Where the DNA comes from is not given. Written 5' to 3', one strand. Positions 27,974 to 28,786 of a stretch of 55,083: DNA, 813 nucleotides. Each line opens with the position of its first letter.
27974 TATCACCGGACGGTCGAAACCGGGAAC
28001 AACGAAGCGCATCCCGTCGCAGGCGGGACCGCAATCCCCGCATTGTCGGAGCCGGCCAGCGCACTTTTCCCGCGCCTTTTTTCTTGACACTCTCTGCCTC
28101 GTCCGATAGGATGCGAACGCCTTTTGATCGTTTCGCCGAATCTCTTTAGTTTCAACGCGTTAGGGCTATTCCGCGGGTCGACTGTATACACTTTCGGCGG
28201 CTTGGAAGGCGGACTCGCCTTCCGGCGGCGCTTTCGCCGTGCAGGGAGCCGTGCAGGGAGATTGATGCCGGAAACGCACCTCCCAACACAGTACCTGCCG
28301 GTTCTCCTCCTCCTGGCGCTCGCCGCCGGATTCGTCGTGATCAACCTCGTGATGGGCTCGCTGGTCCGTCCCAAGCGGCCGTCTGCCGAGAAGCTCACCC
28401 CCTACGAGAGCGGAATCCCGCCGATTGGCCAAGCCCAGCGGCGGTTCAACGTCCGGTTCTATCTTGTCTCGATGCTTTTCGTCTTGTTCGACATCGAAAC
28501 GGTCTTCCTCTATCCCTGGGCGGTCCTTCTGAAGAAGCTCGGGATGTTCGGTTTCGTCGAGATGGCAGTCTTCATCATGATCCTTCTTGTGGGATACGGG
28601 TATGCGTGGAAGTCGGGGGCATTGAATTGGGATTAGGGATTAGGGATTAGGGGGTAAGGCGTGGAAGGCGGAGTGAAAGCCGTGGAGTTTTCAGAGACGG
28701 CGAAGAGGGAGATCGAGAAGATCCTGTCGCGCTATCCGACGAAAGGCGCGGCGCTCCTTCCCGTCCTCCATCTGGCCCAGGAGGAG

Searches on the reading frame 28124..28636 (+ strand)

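Call 7: search_protein_families(library=pfam, proteins=[window:28124-28636:+])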
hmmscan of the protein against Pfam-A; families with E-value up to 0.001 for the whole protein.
window:28124-28636:+ (170 aa): 1 family
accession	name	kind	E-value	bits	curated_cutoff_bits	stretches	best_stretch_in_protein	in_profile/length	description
PF00507.24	Oxidored_q4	-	8.9e-39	132.1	23.3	1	72-169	2-99/99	NADH-ubiquinone/plastoquinone oxidoreductase, chain 3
